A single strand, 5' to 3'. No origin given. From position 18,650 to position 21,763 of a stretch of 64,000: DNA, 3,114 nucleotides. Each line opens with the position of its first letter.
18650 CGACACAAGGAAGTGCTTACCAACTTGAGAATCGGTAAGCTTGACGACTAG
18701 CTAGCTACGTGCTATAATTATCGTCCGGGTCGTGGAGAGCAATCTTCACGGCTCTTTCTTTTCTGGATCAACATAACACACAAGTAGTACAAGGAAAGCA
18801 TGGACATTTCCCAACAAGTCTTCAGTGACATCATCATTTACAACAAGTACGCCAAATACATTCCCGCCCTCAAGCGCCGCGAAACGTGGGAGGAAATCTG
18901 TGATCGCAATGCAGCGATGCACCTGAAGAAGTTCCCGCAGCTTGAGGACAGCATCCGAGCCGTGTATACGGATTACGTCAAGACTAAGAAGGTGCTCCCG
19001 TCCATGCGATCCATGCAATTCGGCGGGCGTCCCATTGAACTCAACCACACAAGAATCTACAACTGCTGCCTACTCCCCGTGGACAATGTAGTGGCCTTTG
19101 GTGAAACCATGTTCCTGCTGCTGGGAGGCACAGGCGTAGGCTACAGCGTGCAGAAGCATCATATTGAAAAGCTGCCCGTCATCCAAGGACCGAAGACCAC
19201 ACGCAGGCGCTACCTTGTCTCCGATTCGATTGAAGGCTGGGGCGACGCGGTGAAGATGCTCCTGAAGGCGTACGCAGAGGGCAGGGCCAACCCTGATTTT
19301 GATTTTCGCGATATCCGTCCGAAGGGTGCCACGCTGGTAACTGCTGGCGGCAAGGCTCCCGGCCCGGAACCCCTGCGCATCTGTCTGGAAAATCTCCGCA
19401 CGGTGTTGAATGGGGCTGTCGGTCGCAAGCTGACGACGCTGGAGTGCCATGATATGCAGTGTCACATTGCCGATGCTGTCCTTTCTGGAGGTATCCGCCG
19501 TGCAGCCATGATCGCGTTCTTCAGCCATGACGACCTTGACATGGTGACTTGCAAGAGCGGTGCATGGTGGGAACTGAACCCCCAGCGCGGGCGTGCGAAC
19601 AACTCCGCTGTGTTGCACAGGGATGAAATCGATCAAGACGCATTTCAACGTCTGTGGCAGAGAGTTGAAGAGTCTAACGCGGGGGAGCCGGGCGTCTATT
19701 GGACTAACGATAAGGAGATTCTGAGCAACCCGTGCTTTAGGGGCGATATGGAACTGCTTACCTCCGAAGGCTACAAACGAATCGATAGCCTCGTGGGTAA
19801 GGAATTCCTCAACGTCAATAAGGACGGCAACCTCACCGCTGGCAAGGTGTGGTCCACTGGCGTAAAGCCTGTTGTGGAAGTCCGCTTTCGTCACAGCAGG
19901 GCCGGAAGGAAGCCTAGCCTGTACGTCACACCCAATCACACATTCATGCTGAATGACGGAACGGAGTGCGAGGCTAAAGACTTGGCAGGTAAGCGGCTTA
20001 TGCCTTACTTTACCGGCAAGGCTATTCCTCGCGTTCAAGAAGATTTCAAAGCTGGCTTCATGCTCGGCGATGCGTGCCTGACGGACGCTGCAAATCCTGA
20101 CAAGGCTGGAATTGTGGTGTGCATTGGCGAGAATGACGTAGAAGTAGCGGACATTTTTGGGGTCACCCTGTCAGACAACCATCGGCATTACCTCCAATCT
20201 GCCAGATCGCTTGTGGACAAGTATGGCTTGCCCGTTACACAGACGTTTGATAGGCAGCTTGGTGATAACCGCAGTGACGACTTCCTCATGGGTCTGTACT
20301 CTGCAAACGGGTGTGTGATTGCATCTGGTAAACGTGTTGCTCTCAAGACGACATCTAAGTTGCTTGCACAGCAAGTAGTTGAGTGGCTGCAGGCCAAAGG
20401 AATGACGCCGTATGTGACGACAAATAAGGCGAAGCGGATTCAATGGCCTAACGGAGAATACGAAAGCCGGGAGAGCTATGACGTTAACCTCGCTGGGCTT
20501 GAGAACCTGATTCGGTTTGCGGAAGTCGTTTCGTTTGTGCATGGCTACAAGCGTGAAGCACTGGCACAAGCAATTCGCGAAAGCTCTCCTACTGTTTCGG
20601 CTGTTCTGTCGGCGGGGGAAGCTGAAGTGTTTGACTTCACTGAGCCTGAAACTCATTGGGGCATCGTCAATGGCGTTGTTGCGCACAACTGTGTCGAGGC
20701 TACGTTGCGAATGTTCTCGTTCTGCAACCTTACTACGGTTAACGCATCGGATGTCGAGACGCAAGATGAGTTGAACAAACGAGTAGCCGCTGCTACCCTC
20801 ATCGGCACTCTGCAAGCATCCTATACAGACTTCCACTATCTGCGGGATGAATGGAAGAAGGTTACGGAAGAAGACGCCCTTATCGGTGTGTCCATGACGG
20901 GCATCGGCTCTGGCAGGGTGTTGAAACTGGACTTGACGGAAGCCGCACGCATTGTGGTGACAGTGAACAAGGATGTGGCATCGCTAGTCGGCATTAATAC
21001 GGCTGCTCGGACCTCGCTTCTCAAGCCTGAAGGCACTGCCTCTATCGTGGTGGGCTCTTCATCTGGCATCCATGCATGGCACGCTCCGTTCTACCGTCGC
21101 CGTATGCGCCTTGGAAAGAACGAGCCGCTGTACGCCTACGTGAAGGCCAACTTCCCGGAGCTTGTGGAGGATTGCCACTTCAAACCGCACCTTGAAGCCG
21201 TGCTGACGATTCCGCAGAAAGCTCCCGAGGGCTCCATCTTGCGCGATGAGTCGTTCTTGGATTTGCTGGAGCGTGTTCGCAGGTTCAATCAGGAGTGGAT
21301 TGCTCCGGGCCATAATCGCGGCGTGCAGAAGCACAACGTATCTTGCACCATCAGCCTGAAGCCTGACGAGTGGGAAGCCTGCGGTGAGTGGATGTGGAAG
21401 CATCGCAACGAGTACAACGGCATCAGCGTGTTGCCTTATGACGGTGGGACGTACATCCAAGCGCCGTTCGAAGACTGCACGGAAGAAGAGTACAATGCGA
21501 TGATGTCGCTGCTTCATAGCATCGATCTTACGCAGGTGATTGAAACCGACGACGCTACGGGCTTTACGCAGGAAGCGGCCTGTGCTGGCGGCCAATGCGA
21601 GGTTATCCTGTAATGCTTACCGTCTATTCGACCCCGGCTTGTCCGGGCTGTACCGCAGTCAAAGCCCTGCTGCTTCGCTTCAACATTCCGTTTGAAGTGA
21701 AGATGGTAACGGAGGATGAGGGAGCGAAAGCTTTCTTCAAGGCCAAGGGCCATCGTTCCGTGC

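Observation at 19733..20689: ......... intein inserted at the catalytic cysteine loop of the ribonucleotide reductase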

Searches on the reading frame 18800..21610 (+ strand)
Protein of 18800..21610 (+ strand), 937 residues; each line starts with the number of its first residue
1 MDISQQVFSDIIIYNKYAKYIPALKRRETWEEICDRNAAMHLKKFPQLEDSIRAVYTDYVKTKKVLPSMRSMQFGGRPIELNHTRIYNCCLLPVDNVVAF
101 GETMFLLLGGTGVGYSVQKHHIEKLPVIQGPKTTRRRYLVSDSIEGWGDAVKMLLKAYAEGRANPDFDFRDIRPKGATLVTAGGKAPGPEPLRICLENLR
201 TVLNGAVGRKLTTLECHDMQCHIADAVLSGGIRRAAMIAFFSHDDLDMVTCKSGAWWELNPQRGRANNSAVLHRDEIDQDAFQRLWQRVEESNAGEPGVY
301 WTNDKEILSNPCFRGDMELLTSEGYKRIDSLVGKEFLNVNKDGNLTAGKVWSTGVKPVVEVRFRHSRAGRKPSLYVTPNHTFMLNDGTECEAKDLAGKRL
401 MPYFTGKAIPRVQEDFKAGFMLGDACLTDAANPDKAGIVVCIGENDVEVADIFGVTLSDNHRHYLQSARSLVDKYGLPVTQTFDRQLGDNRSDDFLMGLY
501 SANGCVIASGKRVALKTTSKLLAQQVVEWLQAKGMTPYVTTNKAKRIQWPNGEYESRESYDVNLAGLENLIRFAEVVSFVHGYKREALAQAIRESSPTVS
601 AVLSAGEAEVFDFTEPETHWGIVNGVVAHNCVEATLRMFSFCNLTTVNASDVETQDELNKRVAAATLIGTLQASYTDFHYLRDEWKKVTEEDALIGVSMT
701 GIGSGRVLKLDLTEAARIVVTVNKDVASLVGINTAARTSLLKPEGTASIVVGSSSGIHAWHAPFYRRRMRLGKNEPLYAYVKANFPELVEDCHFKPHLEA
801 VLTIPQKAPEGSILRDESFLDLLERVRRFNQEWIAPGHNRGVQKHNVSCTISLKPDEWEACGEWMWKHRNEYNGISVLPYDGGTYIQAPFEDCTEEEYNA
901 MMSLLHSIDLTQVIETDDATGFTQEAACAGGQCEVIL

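Call 3: search_protein_families(library=pfam, proteins=[window:18800-21610:+], max_evalue=0.1)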
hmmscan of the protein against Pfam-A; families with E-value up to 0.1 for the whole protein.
window:18800-21610:+ (937 aa): 3 families
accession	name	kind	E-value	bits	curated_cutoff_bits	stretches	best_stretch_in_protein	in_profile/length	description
PF14528.11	LAGLIDADG_3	-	1e-07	32.5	22.5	1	495-576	6-80/82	LAGLIDADG-like domain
PF14890.11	Intein_splicing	-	0.0002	21.7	35.8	1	323-630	19-155/155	Intein splicing domain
PF21995.1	RNR-II_ins_dom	-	0.0018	19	27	1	133-202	32-106/107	B12-dependent ribonucleotide reductase, insertion domain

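Call 4: search_protein_families(library=ncbifam, proteins=[window:18800-21610:+], max_evalue=0.1)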
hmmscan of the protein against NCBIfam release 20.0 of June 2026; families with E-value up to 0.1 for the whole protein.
window:18800-21610:+ (937 aa): 9 families
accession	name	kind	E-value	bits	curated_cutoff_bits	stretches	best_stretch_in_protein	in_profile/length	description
TIGR02505.1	RTPR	equivalog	1.4e-60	205.3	340.05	4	140-253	180-298/724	ribonucleoside-triphosphate reductase, adenosylcobalamin-dependent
NF006207.0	PRK08332.1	equivalog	1e-12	46.2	2400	1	490-657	1095-1268/1684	vitamin B12-dependent ribonucleotide reductase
NF005852.0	PRK07773.1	equivalog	2.2e-07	29.6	780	2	598-634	794-830/886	replicative DNA helicase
NF007072.0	PRK09519.1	equivalog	3.1e-05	22.5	1024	1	492-595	462-571/790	intein-containing recombinase RecA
TIGR02504.1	NrdJ_Z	equivalog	0.00054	18.6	399.95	0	738-782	451-497/606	adenosylcobalamin-dependent ribonucleoside-diphosphate reductase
NF006417.0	PRK08665.1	equivalog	0.0072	14.6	961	0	736-770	420-454/759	vitamin B12-dependent ribonucleotide reductase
TIGR01445.1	intein_Nterm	domain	0.016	16.2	24.5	1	312-383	1-82/83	intein N-terminal splicing region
NF052663.1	RtcB_rel_intein2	exception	0.022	13.6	1050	1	374-405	143-175/626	intein-containing RctB family protein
NF038136.1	rSAM_Rv_intein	exception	0.05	12.5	700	1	510-632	209-336/574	intein-containing Rv2578c family radical SAM protein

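Call 6: search_solved_structures(query=window:18800-21610:+, max_evalue=0.01, show_alignments=2)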
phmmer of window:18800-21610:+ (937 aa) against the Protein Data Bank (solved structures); distinct sequences matched with E-value up to 0.01: 1.
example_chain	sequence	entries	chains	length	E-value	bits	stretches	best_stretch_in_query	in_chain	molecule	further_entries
1l1l_A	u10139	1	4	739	2.2e-27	98.4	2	137-298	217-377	RIBONUCLEOSIDE TRIPHOSPHATE REDUCTASE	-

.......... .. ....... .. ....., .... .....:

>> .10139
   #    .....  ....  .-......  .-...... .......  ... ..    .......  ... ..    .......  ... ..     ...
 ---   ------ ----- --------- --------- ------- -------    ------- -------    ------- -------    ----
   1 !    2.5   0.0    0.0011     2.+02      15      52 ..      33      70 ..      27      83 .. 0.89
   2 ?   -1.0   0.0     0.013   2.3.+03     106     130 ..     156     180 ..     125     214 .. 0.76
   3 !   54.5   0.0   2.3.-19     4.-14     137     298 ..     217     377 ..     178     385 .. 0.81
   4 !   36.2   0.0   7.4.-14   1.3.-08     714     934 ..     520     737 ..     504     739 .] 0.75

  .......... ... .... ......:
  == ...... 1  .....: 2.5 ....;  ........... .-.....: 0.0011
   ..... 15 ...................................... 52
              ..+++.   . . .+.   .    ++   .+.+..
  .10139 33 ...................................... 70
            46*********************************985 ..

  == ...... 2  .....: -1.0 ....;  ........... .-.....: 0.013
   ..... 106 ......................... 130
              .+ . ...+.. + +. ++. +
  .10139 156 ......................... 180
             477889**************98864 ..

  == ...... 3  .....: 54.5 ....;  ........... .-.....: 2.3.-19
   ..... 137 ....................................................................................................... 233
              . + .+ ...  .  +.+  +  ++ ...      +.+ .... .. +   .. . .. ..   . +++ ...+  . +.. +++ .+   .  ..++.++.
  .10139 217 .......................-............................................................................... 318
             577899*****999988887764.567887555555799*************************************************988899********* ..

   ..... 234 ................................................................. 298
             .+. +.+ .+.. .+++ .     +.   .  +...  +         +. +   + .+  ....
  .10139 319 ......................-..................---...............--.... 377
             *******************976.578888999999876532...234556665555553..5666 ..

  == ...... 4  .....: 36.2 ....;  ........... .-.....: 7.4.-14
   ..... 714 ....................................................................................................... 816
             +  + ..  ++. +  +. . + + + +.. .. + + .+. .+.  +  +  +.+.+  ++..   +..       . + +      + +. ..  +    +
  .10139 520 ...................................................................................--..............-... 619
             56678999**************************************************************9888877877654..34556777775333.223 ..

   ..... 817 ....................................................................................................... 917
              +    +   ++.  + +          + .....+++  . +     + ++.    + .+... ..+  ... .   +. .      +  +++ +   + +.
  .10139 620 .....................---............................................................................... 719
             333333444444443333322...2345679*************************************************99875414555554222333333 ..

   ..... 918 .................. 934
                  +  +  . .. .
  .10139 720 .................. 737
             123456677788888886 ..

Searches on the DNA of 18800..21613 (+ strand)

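Call 5: search_dna_similar(query=window:18800-21613:+, collection=phages, mode=near, max_rows=40)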
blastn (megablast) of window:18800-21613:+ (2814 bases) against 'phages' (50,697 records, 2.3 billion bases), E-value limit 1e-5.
No match.

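Call 71: search_rna_families(sources=[L036, L037, L001], threshold=evalue, max_evalue=0.01, show_alignments=2)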
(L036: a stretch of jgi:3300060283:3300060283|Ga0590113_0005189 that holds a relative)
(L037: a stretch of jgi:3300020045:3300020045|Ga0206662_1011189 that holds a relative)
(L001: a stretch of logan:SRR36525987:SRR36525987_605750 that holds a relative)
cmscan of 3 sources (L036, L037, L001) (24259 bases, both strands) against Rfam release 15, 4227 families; matches with E-value up to 0.01: 0.
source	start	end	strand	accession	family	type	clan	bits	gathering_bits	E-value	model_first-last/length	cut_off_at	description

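Call 73: search_rna_families(source=L036, start=2780, end=3120, threshold=evalue, max_evalue=10, show_alignments=2)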
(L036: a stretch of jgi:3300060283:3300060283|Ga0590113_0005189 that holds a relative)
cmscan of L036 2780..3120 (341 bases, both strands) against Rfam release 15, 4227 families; matches with E-value up to 10: 0.
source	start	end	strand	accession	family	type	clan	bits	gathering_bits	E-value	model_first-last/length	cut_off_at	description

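Call 74: search_rna_families(source=L037, start=2030, end=2380, threshold=evalue, max_evalue=10, show_alignments=2)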
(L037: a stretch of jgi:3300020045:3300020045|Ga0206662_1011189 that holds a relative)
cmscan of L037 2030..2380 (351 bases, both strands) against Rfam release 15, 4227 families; matches with E-value up to 10: 3.
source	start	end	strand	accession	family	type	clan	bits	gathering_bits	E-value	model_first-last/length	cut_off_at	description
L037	2074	2261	+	RF00028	Intron_gpI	Intron;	-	16.2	50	0.076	1-253/253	no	Group I catalytic intron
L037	2049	2153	+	RF01932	bxd_4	Gene; lncRNA;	-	14.7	40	2.6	1-106/106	no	Bithoraxoid conserved region 4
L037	2147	2270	-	RF02132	HOXB13-AS1_1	Gene; lncRNA;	-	13.2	60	1.5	1-136/136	no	HOXB13 antisense RNA 1 conserved region 1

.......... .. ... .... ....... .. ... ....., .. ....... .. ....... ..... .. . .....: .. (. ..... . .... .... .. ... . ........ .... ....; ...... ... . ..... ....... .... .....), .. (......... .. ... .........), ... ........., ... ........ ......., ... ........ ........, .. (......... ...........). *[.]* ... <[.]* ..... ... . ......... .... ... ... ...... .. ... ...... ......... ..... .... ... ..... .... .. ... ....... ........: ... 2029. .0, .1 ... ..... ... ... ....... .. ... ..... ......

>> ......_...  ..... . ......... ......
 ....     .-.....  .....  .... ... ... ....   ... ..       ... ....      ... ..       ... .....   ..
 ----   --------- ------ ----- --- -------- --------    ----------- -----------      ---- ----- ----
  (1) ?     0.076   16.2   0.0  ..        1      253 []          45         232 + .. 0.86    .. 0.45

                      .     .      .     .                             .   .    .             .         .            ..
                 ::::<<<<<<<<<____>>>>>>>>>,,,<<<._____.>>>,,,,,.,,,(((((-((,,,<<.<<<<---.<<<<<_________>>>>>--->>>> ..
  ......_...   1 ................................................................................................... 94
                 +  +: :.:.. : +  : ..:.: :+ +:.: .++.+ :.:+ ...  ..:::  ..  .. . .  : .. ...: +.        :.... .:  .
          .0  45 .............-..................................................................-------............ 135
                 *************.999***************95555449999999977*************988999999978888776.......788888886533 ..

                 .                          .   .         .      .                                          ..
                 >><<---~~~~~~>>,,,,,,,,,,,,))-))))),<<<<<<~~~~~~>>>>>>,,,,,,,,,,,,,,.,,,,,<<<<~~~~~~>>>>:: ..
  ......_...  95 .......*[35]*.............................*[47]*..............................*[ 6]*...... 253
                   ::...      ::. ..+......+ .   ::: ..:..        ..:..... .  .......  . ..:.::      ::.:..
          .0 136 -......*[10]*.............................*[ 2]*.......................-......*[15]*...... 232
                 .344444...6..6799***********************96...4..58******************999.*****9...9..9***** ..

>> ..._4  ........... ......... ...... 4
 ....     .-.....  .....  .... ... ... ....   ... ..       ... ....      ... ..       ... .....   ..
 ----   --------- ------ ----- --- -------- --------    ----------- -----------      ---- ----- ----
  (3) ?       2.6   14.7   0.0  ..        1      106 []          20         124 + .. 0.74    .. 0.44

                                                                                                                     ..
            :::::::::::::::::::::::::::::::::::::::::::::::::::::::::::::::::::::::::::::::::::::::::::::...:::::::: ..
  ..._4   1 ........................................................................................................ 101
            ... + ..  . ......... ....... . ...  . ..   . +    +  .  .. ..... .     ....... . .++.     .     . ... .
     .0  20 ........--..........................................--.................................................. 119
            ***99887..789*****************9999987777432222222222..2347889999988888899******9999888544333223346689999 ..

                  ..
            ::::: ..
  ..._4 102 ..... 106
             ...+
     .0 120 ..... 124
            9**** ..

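Call 82: search_rna_families(source=L038, start=1, end=420, threshold=evalue, max_evalue=10, show_alignments=1)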
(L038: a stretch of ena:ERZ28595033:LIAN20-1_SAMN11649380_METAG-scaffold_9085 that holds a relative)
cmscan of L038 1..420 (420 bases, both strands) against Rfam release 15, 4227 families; matches with E-value up to 10: 1.
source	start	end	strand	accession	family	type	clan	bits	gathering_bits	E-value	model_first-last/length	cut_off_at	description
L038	68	282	+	RF00028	Intron_gpI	Intron;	-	48.6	50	1.7e-11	1-253/253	no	Group I catalytic intron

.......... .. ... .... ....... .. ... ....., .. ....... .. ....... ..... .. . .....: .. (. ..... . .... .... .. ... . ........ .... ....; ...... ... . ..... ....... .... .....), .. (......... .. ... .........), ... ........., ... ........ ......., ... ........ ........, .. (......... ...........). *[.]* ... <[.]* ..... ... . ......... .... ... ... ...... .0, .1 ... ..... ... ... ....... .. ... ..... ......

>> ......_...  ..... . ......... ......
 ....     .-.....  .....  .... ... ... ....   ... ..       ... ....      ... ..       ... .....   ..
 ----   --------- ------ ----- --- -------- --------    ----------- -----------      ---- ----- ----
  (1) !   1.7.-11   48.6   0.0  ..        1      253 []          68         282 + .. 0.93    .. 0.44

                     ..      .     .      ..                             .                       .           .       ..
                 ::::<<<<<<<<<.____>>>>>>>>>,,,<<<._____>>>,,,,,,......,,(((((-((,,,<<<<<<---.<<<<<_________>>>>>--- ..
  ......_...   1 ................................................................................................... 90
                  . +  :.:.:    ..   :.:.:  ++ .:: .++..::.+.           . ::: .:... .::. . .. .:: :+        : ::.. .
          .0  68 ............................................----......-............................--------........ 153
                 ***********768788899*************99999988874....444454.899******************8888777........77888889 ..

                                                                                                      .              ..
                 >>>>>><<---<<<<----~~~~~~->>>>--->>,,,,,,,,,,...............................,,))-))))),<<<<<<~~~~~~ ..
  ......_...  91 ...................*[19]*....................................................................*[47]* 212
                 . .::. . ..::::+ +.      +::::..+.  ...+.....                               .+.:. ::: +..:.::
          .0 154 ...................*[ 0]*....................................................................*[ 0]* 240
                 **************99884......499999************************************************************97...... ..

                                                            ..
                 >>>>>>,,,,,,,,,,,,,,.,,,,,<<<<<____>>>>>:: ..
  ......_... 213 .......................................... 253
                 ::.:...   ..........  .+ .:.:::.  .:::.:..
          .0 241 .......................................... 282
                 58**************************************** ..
